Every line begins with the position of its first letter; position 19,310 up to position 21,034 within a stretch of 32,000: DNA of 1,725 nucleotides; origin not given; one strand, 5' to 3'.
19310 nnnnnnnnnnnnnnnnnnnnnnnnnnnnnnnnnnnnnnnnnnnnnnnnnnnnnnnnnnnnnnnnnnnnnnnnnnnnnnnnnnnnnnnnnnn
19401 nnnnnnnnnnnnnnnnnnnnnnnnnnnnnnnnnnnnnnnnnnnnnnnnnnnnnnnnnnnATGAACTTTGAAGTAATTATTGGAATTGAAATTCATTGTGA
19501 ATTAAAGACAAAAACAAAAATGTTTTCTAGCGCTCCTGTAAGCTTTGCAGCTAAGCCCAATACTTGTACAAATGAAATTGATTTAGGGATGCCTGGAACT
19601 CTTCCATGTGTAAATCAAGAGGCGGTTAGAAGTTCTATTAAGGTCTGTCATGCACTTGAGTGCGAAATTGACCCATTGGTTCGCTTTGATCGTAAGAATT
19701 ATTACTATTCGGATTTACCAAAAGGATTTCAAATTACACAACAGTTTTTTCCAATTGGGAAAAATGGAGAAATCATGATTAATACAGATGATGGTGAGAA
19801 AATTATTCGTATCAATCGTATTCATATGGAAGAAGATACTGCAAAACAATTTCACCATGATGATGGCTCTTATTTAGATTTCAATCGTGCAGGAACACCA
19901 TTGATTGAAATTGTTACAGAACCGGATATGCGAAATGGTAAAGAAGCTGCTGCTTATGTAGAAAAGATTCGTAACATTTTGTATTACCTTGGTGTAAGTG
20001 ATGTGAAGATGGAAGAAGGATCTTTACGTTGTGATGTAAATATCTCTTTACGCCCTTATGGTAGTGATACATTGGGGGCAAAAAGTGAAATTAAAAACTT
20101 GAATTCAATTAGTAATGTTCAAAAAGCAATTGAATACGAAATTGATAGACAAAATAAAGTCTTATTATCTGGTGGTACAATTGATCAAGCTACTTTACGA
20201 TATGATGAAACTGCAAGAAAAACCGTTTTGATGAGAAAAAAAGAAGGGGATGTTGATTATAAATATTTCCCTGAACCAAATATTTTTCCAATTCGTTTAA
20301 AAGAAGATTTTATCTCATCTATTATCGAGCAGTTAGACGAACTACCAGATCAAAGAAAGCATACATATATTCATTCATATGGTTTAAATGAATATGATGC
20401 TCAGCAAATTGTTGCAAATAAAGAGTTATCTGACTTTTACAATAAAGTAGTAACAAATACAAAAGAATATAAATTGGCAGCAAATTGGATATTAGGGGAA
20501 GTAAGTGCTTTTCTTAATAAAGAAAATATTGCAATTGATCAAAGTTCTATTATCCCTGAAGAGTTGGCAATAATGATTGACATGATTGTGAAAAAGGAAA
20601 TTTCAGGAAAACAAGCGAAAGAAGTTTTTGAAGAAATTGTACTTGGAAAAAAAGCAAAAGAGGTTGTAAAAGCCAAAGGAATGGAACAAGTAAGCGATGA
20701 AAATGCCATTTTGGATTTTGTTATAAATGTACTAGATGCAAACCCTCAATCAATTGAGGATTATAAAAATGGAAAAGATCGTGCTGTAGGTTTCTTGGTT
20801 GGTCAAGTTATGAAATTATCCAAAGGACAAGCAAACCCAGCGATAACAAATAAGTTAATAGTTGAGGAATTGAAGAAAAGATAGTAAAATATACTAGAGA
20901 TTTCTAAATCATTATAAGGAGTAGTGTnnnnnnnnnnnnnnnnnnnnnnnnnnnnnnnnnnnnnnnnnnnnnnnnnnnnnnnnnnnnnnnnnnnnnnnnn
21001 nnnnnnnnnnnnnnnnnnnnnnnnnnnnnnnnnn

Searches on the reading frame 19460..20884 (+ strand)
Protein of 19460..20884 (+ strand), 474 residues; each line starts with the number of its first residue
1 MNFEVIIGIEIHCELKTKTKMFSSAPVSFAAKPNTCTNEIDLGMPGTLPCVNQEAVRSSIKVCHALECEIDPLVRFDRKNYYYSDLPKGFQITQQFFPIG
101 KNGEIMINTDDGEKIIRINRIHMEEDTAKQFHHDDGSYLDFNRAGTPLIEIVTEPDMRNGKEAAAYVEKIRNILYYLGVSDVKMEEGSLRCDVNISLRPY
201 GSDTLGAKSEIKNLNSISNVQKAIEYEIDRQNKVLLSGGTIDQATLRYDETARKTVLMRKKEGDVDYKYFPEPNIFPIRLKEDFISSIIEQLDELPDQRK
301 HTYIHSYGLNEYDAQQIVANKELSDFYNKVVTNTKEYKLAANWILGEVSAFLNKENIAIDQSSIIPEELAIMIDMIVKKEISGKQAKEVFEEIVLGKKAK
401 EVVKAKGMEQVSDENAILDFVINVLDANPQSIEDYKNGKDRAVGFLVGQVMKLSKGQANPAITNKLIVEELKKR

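Call 28: search_protein_families(library=pfam, proteins=[window:19460-20884:+], max_evalue=0.001)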
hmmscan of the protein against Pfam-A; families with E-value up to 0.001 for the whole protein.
window:19460-20884:+ (474 aa): 2 families
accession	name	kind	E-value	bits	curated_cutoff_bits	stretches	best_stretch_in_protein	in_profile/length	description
PF02934.20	GatB_N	-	1.6e-115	385.5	23.4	1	5-285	1-276/277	GatB/GatE catalytic domain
PF02637.23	GatB_Yqey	-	4.6e-49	166.5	27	1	325-471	1-148/148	GatB domain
